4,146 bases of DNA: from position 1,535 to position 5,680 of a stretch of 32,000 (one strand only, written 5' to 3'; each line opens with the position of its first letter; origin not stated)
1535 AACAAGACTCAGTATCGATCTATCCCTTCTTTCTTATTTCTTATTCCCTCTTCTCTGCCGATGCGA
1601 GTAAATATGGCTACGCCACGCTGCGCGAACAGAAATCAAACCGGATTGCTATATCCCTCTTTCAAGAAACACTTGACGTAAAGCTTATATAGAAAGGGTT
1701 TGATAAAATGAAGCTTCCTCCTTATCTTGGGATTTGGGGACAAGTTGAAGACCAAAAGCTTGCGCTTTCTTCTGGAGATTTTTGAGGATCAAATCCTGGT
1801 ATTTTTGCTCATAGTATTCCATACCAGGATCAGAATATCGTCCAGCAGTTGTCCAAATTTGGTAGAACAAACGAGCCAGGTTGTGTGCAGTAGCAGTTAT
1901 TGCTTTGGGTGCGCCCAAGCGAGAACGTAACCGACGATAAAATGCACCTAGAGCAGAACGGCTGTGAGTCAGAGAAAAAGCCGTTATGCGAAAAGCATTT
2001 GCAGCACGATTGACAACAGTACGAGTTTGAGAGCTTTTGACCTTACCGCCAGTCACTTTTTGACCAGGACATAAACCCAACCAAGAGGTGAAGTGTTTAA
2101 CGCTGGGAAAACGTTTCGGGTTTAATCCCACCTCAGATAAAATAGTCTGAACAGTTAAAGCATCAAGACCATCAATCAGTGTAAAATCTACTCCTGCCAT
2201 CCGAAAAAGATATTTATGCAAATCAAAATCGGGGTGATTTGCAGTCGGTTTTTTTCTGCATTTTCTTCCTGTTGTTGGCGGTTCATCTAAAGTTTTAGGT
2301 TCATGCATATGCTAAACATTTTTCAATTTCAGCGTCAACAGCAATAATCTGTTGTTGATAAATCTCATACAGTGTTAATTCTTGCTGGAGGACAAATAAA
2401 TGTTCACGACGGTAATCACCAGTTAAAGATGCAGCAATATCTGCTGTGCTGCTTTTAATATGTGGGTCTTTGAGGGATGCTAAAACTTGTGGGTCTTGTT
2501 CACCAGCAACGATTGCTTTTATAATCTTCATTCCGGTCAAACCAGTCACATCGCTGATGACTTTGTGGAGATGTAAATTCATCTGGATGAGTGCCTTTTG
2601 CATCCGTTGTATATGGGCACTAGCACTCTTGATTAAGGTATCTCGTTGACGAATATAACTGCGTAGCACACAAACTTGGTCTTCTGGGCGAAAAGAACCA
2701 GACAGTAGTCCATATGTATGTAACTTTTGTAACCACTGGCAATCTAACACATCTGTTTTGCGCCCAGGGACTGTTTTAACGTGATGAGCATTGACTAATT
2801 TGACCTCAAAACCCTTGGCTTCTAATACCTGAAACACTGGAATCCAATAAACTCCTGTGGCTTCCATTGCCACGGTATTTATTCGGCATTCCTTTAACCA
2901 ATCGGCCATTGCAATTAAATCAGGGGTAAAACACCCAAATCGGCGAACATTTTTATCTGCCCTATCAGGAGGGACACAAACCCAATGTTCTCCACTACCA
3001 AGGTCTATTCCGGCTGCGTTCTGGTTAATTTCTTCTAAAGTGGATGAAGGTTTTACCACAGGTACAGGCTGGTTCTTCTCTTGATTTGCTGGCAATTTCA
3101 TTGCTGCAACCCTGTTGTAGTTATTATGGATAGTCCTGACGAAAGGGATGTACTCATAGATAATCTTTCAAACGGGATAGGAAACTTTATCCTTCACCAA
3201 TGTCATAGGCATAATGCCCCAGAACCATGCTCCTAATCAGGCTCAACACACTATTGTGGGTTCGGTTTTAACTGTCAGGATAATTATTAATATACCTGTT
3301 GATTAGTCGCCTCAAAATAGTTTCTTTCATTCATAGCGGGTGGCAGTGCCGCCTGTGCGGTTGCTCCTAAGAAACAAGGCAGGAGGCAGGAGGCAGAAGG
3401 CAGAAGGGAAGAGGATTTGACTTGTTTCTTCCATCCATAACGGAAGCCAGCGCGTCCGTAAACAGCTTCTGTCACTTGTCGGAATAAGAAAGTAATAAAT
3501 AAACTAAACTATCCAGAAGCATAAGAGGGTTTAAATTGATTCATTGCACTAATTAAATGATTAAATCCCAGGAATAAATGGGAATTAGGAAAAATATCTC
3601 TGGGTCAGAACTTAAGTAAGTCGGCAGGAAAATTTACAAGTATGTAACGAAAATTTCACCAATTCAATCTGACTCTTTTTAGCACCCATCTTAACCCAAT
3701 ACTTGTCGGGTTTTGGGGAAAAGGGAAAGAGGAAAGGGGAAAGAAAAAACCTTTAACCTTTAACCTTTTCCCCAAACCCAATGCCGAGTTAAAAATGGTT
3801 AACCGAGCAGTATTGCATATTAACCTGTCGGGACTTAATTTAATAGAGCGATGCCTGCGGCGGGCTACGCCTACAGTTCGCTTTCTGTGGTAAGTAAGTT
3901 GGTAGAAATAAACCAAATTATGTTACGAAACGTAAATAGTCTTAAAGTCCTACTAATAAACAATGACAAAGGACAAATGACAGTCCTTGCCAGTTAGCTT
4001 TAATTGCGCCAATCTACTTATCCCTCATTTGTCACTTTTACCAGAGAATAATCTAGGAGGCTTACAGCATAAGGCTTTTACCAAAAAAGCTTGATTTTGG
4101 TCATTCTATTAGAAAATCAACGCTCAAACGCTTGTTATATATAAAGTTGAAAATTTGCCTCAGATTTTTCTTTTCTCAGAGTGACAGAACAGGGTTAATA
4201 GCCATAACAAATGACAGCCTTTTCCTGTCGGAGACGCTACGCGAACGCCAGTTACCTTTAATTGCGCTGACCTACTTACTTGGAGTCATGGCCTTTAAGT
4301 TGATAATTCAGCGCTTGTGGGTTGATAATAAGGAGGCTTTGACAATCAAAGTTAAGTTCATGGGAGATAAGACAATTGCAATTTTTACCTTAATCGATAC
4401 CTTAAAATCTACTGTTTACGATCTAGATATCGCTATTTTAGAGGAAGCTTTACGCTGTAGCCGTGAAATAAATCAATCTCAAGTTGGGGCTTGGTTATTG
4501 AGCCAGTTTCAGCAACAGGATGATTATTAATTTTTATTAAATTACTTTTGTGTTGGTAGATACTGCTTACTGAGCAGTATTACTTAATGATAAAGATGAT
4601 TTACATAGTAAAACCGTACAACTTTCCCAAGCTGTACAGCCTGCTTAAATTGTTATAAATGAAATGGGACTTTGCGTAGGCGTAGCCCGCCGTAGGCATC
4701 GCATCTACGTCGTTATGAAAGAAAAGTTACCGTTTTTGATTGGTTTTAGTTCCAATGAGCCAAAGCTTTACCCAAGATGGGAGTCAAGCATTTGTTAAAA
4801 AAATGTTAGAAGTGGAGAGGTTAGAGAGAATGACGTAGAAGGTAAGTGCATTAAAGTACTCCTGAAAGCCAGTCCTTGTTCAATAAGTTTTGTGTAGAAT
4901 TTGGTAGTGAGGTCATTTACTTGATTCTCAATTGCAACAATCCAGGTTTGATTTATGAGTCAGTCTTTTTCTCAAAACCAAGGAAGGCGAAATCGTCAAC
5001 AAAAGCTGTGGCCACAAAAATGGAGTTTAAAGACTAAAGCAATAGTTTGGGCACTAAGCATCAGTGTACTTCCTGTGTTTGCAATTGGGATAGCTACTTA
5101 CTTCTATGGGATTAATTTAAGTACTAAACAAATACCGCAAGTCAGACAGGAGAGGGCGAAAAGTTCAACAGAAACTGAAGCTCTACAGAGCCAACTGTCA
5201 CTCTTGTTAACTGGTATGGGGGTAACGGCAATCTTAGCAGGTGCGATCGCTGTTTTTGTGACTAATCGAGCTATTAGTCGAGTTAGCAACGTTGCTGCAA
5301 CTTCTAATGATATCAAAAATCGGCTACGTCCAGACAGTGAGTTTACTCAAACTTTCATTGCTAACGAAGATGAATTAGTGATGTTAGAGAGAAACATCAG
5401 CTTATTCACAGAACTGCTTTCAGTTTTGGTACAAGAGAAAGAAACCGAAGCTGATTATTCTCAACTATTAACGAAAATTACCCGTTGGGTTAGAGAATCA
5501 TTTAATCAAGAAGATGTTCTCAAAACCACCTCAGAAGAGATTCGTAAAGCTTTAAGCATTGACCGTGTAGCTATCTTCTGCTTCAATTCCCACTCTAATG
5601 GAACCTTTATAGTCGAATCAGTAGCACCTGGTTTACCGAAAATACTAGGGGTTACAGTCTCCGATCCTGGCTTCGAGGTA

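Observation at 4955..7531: Membrane-anchored array of three DXCF cyanobacteriochrome GAF domains with no output domain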

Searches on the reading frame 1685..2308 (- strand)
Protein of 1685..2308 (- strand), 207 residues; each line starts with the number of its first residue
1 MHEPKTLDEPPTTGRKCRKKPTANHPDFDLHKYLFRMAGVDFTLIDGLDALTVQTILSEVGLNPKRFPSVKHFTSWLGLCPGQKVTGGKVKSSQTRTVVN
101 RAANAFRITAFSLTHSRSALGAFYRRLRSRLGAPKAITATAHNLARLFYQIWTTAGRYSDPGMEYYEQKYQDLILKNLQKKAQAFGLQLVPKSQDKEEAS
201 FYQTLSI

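Call 11: search_protein_families(library=ncbifam, proteins=[window:1685-2308:-], max_evalue=0.001)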
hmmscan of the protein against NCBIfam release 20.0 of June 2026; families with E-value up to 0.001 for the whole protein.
window:1685-2308:- (207 aa): 1 family
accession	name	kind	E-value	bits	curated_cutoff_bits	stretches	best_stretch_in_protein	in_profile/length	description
NF033542.1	transpos_IS110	equivalog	9.8e-22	77.5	140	1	39-154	219-340/343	IS110 family RNA-guided transposase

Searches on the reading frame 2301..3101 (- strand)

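Call 11: search_protein_families(library=ncbifam, proteins=[window:2301-3101:-], max_evalue=0.001)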
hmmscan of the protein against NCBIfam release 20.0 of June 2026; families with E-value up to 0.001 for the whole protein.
window:2301-3101:- (266 aa): 2 families
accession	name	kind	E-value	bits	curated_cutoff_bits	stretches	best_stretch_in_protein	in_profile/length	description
NF033542.1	transpos_IS110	equivalog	1.1e-52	179.3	140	1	30-264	2-212/343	IS110 family RNA-guided transposase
NF051857.1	transpos_IS110_2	equivalog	8e-07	28.5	180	1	30-259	3-235/393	IS110 family transposase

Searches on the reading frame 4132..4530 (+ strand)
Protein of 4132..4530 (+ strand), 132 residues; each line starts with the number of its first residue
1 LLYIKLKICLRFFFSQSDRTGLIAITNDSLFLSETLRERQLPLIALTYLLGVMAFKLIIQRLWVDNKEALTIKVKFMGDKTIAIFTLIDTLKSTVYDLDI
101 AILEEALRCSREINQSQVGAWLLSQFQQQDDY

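Call 4: search_protein_families(library=pfam, proteins=[window:4132-4530:+], max_evalue=0.01)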
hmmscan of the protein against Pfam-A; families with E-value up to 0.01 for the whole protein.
window:4132-4530:+ (132 aa): 0 families

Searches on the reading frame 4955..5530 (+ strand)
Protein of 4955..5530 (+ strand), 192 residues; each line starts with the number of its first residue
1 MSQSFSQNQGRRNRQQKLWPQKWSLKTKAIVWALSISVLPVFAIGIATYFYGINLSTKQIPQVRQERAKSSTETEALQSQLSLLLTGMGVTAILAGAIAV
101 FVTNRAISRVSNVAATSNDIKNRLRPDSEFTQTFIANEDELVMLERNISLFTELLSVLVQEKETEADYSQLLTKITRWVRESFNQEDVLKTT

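Call 42: search_protein_families(library=pfam, proteins=[window:4955-5530:+], max_evalue=5)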
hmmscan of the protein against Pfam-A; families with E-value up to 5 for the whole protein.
window:4955-5530:+ (192 aa): 9 families
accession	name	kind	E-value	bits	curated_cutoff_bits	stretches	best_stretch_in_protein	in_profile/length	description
PF12263.13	DUF3611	-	0.0038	17.6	27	1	32-117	52-137/175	Protein of unknown function (DUF3611)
PF15461.11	BCD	-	0.0077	16.3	28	1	19-112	158-244/267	Beta-carotene 15,15'-dioxygenase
PF13273.12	DUF4064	-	0.033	14.9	32.1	1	34-104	13-82/102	Protein of unknown function (DUF4064)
PF09534.15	Trp_oprn_chp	-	0.041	14.2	29.6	1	41-112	74-142/180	Tryptophan-associated transmembrane protein (Trp_oprn_chp)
PF24267.1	HVO_1552_C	-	0.1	13.3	27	1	69-110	3-43/98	HVO_1552, C-terminal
PF23828.1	DUF7198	-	0.1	12.4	27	1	117-185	47-105/236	Family of unknown function (DUF7198)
PF00002.29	7tm_2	-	0.14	11.9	20.6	0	23-95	150-221/250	7 transmembrane receptor (Secretin family)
PF23600.1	DUF7139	-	0.2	11.7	30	1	41-114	26-92/150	Domain of unknown function (DUF7139)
PF07790.16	Pilin_N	-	1.4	10.3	25.2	1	89-114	14-40/78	Archaeal Type IV pilin, N-terminal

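Call 44: find_homologous_proteins(query=window:4955-5494:+, max_evalue=0.001)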
Query window:4955-5494:+ (180 aa): 7 proteins with E <= 0.001 among 171 candidates.
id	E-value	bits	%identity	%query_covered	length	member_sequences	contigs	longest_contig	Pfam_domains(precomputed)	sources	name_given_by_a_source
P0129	8.5e-86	304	84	100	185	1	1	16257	-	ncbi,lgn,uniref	ncbi:hypothetical protein [Nostoc sp.]|uniref:hypothetical protein n=1 Tax=Nostoc sp. TaxID=1180 Rep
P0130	1.3e-82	293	82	100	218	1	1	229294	-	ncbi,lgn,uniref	ncbi:MAG: hypothetical protein V7L31_05005 [Nostoc sp.]|uniref:hypothetical protein n=1 Tax=Nostoc s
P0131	7.7e-60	220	84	74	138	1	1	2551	-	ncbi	-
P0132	4.2e-48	181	87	60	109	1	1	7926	-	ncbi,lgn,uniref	ncbi:hypothetical protein [Nostoc sp.]|uniref:hypothetical protein n=1 Tax=Nostoc sp. TaxID=1180 Rep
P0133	6.7e-48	181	83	62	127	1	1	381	-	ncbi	ncbi:MAG: hypothetical protein ACYT04_79295, partial [Nostoc sp.]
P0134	5.7e-47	178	99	52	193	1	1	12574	-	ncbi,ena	-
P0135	2.6e-36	143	80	54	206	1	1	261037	PF13185.13,PF01590.33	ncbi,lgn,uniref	ncbi:GAF domain-containing protein [Nostoc sp.]|uniref:GAF domain-containing protein n=1 Tax=Nostoc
